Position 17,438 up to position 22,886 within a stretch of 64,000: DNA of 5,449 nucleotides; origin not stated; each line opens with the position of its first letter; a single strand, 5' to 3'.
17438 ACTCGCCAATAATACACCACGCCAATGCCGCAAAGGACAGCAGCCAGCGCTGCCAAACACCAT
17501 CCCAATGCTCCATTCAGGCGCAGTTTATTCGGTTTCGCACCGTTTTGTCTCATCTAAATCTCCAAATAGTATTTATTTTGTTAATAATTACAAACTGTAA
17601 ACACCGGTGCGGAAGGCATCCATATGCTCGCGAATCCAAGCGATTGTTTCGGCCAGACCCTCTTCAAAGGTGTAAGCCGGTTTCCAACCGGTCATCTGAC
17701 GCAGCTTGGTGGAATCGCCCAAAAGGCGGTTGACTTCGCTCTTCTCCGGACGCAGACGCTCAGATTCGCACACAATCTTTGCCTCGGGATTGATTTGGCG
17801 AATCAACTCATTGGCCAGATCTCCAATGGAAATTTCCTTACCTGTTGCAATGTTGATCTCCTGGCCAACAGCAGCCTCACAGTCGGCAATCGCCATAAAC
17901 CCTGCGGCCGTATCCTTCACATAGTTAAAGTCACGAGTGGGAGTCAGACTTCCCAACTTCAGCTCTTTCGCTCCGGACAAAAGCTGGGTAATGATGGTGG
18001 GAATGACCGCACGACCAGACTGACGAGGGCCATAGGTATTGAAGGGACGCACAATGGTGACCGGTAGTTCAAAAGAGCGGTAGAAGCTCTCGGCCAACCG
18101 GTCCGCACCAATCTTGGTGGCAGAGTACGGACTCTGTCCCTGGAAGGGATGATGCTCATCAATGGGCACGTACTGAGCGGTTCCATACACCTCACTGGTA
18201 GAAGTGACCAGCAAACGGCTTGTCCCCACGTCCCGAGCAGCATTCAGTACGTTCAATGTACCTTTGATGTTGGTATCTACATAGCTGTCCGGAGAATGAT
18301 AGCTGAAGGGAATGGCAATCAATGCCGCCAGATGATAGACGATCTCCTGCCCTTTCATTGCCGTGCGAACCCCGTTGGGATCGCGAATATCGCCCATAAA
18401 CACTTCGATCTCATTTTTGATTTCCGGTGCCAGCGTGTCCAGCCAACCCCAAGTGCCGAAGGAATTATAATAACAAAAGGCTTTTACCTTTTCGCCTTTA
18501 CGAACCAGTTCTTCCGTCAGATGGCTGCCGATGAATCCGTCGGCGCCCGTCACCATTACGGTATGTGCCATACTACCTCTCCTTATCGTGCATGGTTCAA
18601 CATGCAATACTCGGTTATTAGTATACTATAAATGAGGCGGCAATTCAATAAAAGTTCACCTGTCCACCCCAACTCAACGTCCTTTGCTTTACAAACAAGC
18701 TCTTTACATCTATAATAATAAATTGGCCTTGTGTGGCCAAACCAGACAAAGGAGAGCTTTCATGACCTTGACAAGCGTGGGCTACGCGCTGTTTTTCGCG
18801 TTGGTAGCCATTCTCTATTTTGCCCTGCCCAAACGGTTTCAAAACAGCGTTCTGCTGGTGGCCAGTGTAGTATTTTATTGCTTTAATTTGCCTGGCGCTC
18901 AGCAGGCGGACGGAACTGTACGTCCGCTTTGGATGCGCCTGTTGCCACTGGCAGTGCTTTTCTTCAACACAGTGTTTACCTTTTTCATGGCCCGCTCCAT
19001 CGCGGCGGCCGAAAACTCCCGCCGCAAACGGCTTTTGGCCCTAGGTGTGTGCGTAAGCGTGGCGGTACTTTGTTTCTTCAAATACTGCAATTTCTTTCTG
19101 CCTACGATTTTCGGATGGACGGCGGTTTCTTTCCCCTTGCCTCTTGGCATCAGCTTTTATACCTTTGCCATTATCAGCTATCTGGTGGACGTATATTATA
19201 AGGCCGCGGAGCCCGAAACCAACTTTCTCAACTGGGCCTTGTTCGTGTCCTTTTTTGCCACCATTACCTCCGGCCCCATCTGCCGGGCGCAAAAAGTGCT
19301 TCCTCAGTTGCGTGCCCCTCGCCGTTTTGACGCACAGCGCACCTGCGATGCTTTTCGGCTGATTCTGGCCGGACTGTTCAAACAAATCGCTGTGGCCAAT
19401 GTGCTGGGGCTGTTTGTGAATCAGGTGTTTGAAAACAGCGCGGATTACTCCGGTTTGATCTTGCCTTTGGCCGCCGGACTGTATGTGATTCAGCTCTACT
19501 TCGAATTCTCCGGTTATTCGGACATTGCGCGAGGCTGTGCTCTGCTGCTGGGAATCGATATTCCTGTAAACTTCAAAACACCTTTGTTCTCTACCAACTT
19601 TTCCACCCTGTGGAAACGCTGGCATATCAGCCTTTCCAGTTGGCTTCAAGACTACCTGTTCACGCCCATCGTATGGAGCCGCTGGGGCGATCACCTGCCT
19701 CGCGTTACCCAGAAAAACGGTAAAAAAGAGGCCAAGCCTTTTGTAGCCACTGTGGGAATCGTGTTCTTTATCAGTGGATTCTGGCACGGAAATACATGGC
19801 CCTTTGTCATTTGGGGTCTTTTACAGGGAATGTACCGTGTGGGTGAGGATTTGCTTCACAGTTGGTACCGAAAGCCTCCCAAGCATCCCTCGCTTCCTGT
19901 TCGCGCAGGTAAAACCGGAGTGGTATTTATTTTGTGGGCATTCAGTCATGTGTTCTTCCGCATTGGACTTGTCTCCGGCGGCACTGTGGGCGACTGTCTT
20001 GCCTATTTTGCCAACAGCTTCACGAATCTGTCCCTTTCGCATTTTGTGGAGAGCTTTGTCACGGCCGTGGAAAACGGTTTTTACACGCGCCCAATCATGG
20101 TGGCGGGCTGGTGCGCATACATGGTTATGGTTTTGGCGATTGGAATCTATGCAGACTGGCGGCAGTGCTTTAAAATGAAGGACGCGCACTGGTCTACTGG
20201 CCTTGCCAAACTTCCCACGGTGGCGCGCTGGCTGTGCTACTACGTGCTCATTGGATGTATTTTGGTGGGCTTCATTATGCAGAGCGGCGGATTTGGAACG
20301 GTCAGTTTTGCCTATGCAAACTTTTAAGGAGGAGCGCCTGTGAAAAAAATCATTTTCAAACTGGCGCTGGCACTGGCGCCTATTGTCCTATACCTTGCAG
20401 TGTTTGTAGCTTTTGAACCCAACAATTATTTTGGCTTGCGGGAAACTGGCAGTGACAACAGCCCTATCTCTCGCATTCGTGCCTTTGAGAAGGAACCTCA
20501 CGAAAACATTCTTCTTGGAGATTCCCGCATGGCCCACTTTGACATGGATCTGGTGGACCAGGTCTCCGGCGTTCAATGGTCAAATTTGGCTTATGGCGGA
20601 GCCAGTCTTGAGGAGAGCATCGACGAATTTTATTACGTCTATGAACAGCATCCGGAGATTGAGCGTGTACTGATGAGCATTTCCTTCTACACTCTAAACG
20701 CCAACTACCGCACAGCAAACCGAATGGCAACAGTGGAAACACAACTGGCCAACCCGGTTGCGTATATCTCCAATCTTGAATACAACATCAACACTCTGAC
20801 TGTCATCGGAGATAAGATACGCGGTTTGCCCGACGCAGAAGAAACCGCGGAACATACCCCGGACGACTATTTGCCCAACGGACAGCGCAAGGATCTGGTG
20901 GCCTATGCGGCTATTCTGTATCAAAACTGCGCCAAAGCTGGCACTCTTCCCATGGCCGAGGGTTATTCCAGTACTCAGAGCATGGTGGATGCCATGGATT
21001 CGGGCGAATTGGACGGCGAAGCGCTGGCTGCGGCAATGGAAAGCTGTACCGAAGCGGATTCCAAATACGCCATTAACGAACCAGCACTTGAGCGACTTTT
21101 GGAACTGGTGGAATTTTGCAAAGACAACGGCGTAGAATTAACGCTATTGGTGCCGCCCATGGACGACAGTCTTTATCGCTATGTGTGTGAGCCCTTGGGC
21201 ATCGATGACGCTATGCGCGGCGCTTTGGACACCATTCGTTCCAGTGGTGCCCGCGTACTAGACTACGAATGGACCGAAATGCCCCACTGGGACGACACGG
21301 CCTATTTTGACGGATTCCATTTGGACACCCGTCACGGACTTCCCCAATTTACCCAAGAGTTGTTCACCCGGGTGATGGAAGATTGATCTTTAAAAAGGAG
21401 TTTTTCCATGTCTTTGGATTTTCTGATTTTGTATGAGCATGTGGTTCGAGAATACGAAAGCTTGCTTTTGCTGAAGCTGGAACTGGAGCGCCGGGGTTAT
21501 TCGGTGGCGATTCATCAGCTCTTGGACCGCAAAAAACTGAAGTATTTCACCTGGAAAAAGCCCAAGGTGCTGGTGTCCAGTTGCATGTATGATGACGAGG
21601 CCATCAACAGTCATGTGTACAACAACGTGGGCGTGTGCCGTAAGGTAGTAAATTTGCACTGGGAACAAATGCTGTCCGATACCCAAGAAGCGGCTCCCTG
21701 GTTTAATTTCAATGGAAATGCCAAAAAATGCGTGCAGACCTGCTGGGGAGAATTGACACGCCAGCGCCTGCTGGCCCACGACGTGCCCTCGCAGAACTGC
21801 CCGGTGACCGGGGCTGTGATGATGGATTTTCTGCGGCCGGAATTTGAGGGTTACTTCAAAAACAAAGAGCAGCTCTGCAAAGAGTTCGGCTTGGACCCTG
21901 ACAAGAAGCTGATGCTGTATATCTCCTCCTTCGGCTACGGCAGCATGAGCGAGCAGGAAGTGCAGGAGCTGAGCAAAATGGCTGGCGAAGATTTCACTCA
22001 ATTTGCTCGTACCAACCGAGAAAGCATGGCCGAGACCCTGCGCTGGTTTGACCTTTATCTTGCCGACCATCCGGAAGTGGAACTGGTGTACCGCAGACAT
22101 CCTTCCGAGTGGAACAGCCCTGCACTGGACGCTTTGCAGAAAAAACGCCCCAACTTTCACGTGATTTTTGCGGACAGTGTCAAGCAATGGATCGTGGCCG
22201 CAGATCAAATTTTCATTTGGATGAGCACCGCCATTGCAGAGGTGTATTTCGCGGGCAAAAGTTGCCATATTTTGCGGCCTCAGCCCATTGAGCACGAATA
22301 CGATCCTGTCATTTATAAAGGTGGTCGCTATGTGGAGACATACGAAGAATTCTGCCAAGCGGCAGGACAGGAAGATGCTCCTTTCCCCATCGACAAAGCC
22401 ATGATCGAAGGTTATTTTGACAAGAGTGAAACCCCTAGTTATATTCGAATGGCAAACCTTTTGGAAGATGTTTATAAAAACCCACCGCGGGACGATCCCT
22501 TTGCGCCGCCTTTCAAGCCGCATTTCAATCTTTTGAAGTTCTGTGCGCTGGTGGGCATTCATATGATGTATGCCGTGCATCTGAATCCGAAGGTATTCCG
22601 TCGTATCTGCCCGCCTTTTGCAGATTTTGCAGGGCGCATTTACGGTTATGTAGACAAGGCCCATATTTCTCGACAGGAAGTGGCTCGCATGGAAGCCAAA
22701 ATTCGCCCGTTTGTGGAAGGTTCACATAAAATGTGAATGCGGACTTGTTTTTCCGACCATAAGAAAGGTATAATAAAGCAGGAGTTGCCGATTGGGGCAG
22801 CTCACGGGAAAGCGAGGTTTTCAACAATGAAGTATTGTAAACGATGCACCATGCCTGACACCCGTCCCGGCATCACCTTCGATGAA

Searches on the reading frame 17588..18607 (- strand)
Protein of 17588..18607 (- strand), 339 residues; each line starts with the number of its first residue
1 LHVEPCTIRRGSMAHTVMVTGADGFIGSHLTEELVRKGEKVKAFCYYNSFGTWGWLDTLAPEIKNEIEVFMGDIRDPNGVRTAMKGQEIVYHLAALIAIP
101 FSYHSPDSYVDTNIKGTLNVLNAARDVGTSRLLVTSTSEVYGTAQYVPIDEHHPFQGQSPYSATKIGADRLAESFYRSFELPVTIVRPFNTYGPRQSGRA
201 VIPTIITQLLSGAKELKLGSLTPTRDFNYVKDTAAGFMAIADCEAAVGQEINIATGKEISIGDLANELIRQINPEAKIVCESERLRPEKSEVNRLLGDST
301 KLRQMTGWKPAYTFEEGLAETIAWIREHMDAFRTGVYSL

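Call 3: search_protein_families(library=pfam, proteins=[window:17588-18607:-], max_evalue=0.01)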
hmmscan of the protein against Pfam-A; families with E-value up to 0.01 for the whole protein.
window:17588-18607:- (339 aa): 9 families
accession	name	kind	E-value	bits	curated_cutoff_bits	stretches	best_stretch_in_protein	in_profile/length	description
PF16363.11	GDP_Man_Dehyd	-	1.8e-72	245.1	27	1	18-321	1-332/332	GDP-mannose 4,6 dehydratase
PF01370.27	Epimerase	-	3.6e-52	177.6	20.9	1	17-254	1-240/240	NAD dependent epimerase/dehydratase family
PF01073.25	3Beta_HSD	-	1.1e-21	77.5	22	1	18-234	1-222/280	3-beta hydroxysteroid dehydrogenase/isomerase family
PF02719.21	Polysacc_synt_2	-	1.8e-19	70.5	20.2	1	17-278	1-256/293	Polysaccharide biosynthesis protein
PF07993.18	NAD_binding_4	-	1.4e-15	57.6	20.1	1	19-225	1-242/258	Male sterility protein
PF13460.12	NAD_binding_10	-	2.3e-12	47.6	27.2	1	21-191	1-146/184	NAD(P)H-binding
PF04321.23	RmlD_sub_bind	-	2.4e-09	37.1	27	1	16-276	2-235/287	RmlD substrate binding domain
PF00106.31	adh_short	-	1.1e-06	28.7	26.6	1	16-175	2-163/195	short chain dehydrogenase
PF05368.20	NmrA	-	0.002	18.2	27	1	14-136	2-106/298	NmrA-like family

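Call 6: search_protein_families(library=ncbifam, proteins=[window:17588-18607:-], max_evalue=0.01)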
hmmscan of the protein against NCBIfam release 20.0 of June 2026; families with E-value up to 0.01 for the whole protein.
window:17588-18607:- (339 aa): 38 families (the best 25 are shown)
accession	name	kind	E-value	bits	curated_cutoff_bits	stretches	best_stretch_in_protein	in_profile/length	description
TIGR04180.1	EDH_00030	hypoth_equivalog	5.9e-155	514.7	475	1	17-312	1-296/297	NAD-dependent 4,6-dehydratase LegB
TIGR01181.1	dTDP_gluc_dehyt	equivalog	1.6e-49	168.7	365.1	1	17-332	2-318/321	dTDP-glucose 4,6-dehydratase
TIGR01179.1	galE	equivalog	2.4e-35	122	262.3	1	17-329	2-329/332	UDP-glucose 4-epimerase GalE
TIGR02622.1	CDP_4_6_dhtase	equivalog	2.5e-28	99.2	278.45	1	15-329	5-334/352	CDP-glucose 4,6-dehydratase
NF011728.1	PRK15181.1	equivalog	4.9e-28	98.1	760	1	17-327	18-339/348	Vi polysaccharide biosynthesis UDP-N-acetylglucosaminuronic acid C-4 epimerase TviC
TIGR01472.1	gmd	equivalog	3.4e-27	95.6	415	1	17-319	3-332/342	GDP-mannose 4,6-dehydratase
NF007582.0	PRK10217.1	equivalog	1.7e-26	93.2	698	1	16-325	3-331/355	dTDP-glucose 4,6-dehydratase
NF007490.0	PRK10084.1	subfamily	1.4e-25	90.1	649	1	17-327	3-336/361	dTDP-glucose 4,6-dehydratase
TIGR03466.1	HpnA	hypoth_equivalog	1.7e-25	89.6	367.65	1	16-238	2-214/327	hopanoid-associated sugar epimerase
NF047922.1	GDPFucSynFcl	equivalog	3.5e-21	76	500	1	98-329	66-305/308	GDP-L-fucose synthase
NF042422.1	oxyalk_red_OleD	equivalog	4e-20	72.4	580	1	17-272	3-250/329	2-alkyl-3-oxoalkanoate reductase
NF042423.1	oxyalk_red_Shew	equivalog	5.4e-20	71.7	580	1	14-239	8-219/331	2-alkyl-3-oxoalkanoate reductase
NF007956.0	PRK10675.1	subfamily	7.5e-20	71.3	394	1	16-199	2-188/338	UDP-glucose 4-epimerase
TIGR03589.1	PseB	equivalog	1.2e-19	70.5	407.75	1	15-284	5-256/324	UDP-N-acetylglucosamine 4,6-dehydratase (inverting)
NF052578.1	StrlDmthSdmBMthl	equivalog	3.1e-19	69.9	600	1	16-266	2-239/328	sterol demethylase protein SdmB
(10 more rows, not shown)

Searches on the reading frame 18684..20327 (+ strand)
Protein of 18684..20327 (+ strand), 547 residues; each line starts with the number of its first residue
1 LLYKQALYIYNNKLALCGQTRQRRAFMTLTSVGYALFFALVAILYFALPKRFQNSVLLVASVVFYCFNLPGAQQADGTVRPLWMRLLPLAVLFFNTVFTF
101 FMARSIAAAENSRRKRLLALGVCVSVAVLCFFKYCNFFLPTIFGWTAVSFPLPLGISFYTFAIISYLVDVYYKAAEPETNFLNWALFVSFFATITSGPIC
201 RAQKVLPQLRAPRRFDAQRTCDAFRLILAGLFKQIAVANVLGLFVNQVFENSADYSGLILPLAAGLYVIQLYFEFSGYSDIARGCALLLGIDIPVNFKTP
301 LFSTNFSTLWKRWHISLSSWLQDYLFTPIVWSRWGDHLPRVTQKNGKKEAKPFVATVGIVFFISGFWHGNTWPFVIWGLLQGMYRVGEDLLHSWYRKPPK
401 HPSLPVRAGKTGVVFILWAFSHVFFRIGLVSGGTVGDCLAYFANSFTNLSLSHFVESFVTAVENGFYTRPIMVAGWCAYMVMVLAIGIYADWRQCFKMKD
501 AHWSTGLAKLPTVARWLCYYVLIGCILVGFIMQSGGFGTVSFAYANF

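Call 4: search_protein_families(library=pfam, proteins=[window:18684-20327:+], max_evalue=0.01)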
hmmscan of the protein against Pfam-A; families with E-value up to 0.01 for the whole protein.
window:18684-20327:+ (547 aa): 1 family
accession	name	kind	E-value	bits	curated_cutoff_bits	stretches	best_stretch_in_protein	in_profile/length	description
PF03062.24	MBOAT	-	9.3e-16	58.5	27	1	173-420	73-325/337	MBOAT, membrane-bound O-acyltransferase family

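Call 11: search_protein_families(library=ncbifam, proteins=[window:18684-20327:+], max_evalue=0.01)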
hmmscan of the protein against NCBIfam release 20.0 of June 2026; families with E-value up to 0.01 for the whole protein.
window:18684-20327:+ (547 aa): 1 family
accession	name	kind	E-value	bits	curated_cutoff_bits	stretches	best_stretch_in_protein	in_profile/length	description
TIGR04091.1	LTA_dltB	equivalog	9e-46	156.8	375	1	37-432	13-378/380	D-alanyl-lipoteichoic acid biosynthesis protein DltB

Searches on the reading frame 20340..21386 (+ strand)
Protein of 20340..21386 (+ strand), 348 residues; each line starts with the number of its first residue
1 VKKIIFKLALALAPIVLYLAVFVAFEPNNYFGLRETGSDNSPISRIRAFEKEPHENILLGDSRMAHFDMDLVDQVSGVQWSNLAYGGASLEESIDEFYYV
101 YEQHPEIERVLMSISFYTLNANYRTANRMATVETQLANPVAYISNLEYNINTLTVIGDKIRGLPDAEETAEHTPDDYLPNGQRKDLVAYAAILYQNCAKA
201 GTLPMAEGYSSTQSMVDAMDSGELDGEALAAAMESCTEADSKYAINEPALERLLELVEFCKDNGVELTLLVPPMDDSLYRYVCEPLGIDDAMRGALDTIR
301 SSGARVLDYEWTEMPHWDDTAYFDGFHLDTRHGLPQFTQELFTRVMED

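Call 4: search_protein_families(library=pfam, proteins=[window:20340-21386:+], max_evalue=0.01)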
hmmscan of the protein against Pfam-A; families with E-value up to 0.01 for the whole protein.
window:20340-21386:+ (348 aa): 0 families

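Call 11: search_protein_families(library=ncbifam, proteins=[window:20340-21386:+], max_evalue=0.01)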
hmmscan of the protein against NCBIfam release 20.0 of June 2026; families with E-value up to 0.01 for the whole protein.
window:20340-21386:+ (348 aa): 0 families

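Call 47: search_protein_families(library=pfam, proteins=[window:20340-21386:+], max_evalue=10)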
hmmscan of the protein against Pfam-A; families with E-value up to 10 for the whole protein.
window:20340-21386:+ (348 aa): 3 families
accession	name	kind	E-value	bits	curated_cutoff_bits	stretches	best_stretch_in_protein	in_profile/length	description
PF07611.17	DUF1574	-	0.017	14.9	29.1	1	57-328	66-326/342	Protein of unknown function (DUF1574)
PF13458.12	Peripla_BP_6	-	0.048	13.8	31.7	1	198-237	272-312/343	Periplasmic binding protein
PF08984.16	DUF1858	-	0.24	12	32.2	1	99-134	9-46/59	Domain of unknown function (DUF1858)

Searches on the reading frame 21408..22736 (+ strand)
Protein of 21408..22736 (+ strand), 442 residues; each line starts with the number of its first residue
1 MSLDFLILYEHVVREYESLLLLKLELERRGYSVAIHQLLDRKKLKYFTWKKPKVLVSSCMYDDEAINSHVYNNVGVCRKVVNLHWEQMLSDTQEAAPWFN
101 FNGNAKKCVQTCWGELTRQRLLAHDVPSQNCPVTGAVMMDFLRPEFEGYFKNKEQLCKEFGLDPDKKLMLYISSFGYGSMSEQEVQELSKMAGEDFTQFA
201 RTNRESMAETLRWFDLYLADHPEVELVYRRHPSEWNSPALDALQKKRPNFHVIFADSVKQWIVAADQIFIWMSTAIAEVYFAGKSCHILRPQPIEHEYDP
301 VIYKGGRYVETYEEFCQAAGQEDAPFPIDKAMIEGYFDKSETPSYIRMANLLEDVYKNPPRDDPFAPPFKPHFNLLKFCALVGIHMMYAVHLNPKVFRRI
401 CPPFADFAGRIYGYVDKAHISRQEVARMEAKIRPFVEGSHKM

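Call 4: search_protein_families(library=pfam, proteins=[window:21408-22736:+], max_evalue=0.01)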
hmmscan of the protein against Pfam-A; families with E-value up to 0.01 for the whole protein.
window:21408-22736:+ (442 aa): 0 families

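Call 11: search_protein_families(library=ncbifam, proteins=[window:21408-22736:+], max_evalue=0.01)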
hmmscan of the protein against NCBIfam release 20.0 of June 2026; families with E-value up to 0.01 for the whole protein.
window:21408-22736:+ (442 aa): 2 families
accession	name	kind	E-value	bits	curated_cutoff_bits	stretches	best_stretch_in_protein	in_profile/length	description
TIGR04396.2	surf_polysacc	subfamily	7.6e-74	249.4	125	1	6-366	2-373/427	surface carbohydrate biosynthesis protein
NF046086.1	BFO_1060_trans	domain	6.4e-26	91.3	200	1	6-317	3-316/365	BFO_1060 family glycosyltransferase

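Call 34: find_homologous_proteins(query=window:21408-22736:+)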
Query window:21408-22736:+ (442 aa): 581 proteins with E <= 0.001 among 1982 candidates; the best 120 are listed.
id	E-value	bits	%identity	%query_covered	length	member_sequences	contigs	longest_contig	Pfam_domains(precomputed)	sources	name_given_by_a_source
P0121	1.4e-284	962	93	99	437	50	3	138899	-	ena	-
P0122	2.8e-284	961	92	99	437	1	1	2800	-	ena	-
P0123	2.5e-253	859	83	99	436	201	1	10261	-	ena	-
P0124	1.7e-242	823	80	98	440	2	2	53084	-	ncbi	-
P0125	3.6e-242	822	79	99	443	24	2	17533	-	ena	-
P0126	3.7e-241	819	78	100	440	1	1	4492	-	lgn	-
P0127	8.5e-241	818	78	100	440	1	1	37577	-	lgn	-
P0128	4.8e-240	815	78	100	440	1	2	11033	-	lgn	-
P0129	9.4e-240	814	78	100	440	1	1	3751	-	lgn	-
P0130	1.2e-239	814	79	98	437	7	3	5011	-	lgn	-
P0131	1.3e-239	814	77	100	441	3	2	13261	-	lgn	-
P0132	4.8e-239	812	77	100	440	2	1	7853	-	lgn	-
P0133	1.2e-238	811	78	100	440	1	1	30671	-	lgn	-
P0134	2.9e-238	809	78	98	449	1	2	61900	-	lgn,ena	-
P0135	3.1e-238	809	79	99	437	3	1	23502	-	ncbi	-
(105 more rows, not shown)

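Call 36: search_solved_structures(query=window:21408-22736:+, max_evalue=10)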
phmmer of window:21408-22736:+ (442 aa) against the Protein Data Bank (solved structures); distinct sequences matched with E-value up to 10: 2.
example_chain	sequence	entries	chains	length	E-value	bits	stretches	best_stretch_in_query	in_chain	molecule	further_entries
4u6t_A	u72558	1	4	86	0.75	12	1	145-189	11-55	ColH protein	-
4u7k_A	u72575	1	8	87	0.76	12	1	145-189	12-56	ColH protein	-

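Call 52: predict_structure(alignment_id=A2)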
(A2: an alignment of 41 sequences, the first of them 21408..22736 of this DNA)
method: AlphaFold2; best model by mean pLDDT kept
length: 442 residues; sequences in the alignment: 41
mean_pLDDT: 88.3   pTM: 0.88
mean pLDDT of the five models: 88.3, 85.6, 84.7, 83.9, 83.6
residues with pLDDT >= 90: 257; 70-90: 156; 50-70: 26; < 50: 3
segments of 3 or more residues with pLDDT < 50: 440-442
pLDDT, mean of each block of 10 residues (from residue 1): 89 85 97 91 82 89 68 81 78 73 84 94 92 94 93 96 97 79 82 82 92 98 95 76 96 90 96 91 96 83 92 97 92 93 96 97 84 78 89 91 85 85 93 82 41
secondary structure, 60 per line:
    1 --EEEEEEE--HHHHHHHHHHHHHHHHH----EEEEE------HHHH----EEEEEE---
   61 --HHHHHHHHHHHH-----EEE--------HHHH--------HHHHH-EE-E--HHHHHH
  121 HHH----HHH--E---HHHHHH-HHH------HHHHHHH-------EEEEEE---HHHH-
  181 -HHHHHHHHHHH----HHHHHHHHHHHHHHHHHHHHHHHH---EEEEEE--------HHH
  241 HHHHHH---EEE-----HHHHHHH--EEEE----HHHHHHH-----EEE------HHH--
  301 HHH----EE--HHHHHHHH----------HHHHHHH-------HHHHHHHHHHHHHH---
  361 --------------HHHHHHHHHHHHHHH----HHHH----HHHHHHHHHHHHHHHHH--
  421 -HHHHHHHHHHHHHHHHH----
elements in order: E3-9 H12-28 E33-37 H44-47 E52-57 H63-74 E80-82 H91-94 H103-107 H115-123 H137-142 H153-159 E167-172 H176-179 H182-192 H197-220 E224-229 H238-246 E250-252 H258-264 E267-270 H275-281 E287-289 H312-319 H330-336 H344-357 H375-389 H394-397 H402-418 H422-438

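Call 54: fold_search(model_id=the predicted structure, library=pdb)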
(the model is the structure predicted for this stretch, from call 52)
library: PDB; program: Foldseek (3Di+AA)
matches with E <= 10: 1210; with E <= 0.001: 192
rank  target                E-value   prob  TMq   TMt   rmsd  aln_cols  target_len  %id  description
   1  7vz6_H                2.3e-08  1.00  0.50  0.59   7.4       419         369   14  The crystal structure of Non-hydrolyzing UDPGlcNAc 2-epimerase in complex with UDP-glucose (released 2022-11-16)
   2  7vza_B                6.7e-08  1.00  0.52  0.61   6.7       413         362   14  The crystal structure of Non-hydrolyzing UDPGlcNAc 2-epimerase in complex with UDP (released 2022-11-16)
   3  4fkz_B                6.7e-08  1.00  0.44  0.51  12.7       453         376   12  Crystal structure of Bacillus subtilis UDP-GlcNAc 2-epimerase in complex with UDP-GlcNAc and UDP (released 2013-05-08)
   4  5enz_B                6.7e-08  1.00  0.40  0.46  15.5       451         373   14  S. aureus MnaA-UDP co-structure (released 2016-04-27)
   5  7vza_H                7.9e-08  1.00  0.51  0.60   6.8       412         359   14  The crystal structure of Non-hydrolyzing UDPGlcNAc 2-epimerase in complex with UDP (released 2022-11-16)
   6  8k5u_A                8.4e-08  1.00  0.39  0.50   7.7       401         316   11  Se-glycosyltransferase RsSenB (released 2024-02-07)
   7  7vza_A                9.9e-08  1.00  0.52  0.61   6.6       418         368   14  The crystal structure of Non-hydrolyzing UDPGlcNAc 2-epimerase in complex with UDP (released 2022-11-16)
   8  7vza_D                9.9e-08  1.00  0.51  0.62   6.8       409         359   14  The crystal structure of Non-hydrolyzing UDPGlcNAc 2-epimerase in complex with UDP (released 2022-11-16)
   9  4fkz_A                1.2e-07  1.00  0.42  0.48  16.0       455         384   12  Crystal structure of Bacillus subtilis UDP-GlcNAc 2-epimerase in complex with UDP-GlcNAc and UDP (released 2013-05-08)
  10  5xvs_B                1.2e-07  1.00  0.47  0.55   9.0       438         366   11  Crystal structure of UDP-GlcNAc 2-epimerase NeuC complexed with UDP (released 2018-04-11)
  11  8b5q_B                1.3e-07  1.00  0.44  0.51   8.0       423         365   12  Crystal Structure of P. aeruginosa WaaG in complex with UMP (released 2023-10-04)
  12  3beo_A                1.3e-07  1.00  0.42  0.49  15.5       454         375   12  A Structural Basis for the allosteric regulation of non-hydrolyzing UDP-GlcNAc 2-epimerases (released 2008-02-19)
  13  7vza_G                1.4e-07  1.00  0.48  0.57   7.9       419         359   13  The crystal structure of Non-hydrolyzing UDPGlcNAc 2-epimerase in complex with UDP (released 2022-11-16)
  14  8b5s_A                1.6e-07  1.00  0.43  0.51   8.0       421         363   12  Crystal Structure of P. aeruginosa WaaG in complex with UDP-glucose (released 2023-10-04)
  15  9cm8_A                1.6e-07  1.00  0.43  0.50  12.8       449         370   12  UDP-GlcNAc 2-epimerase MnaA of Paenibacillus alvei (released 2024-10-02)
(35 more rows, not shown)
